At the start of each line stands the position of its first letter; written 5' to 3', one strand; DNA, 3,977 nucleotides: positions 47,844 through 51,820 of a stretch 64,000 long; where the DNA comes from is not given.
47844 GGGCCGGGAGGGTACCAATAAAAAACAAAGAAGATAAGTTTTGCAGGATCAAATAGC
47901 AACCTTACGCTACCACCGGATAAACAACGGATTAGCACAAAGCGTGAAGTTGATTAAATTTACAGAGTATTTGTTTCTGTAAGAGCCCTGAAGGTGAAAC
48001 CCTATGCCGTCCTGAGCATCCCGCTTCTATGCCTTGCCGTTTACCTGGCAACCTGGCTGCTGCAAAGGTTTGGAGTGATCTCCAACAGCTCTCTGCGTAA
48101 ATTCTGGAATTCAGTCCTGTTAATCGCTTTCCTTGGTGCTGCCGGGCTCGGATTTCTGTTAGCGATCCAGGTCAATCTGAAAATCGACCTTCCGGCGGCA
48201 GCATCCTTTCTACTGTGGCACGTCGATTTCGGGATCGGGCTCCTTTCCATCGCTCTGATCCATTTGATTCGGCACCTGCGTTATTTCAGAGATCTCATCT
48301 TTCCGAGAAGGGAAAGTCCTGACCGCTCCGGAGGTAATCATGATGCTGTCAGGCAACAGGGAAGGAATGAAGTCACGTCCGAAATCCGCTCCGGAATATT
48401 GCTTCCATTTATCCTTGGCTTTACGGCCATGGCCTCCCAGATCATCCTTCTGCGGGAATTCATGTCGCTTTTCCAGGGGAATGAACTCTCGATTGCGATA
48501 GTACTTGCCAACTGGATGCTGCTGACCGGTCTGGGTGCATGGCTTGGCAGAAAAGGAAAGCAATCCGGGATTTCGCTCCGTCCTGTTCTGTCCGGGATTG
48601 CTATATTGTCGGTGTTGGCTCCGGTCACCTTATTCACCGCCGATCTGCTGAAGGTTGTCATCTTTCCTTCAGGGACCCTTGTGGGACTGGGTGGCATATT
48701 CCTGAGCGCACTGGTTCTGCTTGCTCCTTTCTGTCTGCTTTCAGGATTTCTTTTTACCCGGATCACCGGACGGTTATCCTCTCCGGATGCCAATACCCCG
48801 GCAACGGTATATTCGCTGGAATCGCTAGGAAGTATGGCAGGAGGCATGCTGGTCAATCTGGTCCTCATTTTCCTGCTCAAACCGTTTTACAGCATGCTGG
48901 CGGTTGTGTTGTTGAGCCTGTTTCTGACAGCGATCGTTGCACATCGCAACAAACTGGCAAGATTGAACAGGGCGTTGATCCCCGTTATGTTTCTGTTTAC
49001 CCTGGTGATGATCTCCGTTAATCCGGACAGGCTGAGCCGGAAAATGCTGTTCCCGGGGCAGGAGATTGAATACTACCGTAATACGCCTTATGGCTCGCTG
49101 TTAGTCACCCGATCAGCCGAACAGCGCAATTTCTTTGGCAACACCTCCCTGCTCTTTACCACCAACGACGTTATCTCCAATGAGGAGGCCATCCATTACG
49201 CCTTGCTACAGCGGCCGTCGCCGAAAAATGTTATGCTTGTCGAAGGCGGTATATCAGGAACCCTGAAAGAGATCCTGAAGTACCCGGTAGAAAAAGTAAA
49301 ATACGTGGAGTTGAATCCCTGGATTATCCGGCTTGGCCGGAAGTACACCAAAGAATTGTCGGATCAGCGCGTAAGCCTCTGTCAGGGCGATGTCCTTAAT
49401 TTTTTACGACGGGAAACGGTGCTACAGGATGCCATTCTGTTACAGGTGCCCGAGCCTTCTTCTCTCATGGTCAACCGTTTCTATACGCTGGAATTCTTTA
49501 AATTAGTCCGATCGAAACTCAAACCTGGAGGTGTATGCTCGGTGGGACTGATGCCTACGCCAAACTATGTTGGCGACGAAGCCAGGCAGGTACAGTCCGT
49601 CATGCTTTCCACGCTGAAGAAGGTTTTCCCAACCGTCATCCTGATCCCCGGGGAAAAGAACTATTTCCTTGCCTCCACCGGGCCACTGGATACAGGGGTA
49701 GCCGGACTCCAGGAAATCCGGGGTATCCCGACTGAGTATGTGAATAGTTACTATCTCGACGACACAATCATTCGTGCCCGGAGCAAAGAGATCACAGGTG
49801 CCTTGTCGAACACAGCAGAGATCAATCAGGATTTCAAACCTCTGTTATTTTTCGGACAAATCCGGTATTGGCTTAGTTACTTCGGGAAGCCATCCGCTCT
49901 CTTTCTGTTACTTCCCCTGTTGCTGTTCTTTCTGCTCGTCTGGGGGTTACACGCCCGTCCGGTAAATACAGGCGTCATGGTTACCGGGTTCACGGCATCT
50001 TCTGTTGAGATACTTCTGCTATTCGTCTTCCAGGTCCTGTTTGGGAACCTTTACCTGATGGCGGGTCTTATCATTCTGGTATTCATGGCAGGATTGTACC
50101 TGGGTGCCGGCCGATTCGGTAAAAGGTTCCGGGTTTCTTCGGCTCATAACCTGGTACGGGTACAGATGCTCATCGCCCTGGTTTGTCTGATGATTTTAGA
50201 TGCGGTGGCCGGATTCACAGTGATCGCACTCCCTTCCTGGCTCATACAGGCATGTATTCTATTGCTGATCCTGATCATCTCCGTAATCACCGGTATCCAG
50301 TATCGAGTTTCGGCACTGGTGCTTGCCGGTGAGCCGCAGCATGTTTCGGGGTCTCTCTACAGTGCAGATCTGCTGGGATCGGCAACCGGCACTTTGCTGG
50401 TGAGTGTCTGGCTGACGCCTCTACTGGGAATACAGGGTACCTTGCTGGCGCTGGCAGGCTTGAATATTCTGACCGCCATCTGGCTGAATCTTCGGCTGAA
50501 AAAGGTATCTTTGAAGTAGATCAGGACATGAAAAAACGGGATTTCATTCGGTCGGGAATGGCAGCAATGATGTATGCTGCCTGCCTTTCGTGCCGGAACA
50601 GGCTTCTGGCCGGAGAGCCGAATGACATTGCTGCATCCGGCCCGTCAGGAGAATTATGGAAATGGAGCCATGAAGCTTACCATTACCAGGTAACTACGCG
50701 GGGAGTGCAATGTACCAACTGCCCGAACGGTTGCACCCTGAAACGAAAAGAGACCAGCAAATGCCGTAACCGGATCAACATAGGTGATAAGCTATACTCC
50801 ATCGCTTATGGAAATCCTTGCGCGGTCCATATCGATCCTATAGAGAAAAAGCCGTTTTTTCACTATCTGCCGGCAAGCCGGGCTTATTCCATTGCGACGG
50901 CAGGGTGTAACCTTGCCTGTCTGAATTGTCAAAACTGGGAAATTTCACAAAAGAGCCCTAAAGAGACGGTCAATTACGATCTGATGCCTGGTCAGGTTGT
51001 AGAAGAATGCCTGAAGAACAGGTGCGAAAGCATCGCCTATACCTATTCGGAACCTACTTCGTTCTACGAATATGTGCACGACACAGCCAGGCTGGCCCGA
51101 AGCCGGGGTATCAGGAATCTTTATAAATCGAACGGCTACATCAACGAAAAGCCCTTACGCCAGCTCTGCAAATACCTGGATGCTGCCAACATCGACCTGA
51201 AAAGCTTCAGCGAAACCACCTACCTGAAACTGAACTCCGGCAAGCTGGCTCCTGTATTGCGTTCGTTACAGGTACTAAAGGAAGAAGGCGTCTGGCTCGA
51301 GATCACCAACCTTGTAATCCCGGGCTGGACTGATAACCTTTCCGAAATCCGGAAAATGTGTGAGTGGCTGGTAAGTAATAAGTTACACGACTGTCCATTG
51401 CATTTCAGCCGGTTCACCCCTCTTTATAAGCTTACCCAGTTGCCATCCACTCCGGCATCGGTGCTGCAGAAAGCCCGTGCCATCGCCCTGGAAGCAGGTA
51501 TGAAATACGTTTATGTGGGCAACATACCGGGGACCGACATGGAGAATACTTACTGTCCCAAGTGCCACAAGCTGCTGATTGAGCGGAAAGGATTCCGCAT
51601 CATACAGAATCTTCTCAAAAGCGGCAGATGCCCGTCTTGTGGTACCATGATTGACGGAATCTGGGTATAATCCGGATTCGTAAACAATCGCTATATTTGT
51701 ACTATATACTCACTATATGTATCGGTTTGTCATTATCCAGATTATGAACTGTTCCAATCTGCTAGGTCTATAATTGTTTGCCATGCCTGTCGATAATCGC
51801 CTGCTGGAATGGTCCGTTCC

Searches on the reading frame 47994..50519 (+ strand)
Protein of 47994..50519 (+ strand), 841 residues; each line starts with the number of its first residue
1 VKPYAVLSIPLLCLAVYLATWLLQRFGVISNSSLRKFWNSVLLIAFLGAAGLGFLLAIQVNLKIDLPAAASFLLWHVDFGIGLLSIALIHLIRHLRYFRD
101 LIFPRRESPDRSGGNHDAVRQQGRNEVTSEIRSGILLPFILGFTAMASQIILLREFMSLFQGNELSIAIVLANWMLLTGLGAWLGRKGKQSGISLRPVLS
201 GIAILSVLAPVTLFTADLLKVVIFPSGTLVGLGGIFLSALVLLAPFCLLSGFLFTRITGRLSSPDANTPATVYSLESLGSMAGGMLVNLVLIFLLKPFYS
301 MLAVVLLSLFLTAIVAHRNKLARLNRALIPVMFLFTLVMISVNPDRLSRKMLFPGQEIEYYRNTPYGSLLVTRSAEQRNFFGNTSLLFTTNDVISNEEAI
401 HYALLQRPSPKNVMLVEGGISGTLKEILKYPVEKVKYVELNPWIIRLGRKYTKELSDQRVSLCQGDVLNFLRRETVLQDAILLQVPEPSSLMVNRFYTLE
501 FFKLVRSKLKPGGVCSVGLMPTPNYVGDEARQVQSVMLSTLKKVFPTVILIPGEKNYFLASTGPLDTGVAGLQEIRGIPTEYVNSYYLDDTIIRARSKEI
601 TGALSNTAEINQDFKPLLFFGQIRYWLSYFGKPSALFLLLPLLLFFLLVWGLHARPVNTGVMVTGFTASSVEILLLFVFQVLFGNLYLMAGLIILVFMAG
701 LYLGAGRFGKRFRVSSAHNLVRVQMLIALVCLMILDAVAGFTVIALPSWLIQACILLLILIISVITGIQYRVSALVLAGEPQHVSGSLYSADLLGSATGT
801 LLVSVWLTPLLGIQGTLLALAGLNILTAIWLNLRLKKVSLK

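Call 59: search_protein_families(library=pfam, proteins=[window:47994-50519:+], max_evalue=0.00001)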
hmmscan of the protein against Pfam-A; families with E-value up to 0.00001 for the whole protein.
window:47994-50519:+ (841 aa): 1 family
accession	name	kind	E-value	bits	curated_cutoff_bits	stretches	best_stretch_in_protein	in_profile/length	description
PF01564.23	Spermine_synth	-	7.8e-18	65.1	22.9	1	397-552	6-164/186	Spermine/spermidine synthase domain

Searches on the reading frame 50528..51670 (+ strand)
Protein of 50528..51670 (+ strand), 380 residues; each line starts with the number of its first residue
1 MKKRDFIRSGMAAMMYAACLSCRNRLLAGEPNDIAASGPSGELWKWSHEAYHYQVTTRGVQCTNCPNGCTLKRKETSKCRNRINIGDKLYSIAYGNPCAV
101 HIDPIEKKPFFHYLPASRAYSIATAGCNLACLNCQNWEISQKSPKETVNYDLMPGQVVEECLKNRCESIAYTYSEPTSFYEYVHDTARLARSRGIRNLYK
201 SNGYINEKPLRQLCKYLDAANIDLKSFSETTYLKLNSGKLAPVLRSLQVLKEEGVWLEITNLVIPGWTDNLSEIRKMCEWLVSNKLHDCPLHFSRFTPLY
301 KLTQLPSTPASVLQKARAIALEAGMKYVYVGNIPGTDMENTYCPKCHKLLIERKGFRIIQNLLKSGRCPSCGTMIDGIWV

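Call 59: search_protein_families(library=pfam, proteins=[window:50528-51670:+], max_evalue=0.00001)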
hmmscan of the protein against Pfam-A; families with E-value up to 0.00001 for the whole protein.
window:50528-51670:+ (380 aa): 1 family
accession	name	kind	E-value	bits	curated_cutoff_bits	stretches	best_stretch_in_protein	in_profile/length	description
PF04055.27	Radical_SAM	-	9.9e-18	65.3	29.5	1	123-277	3-162/166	Radical SAM superfamily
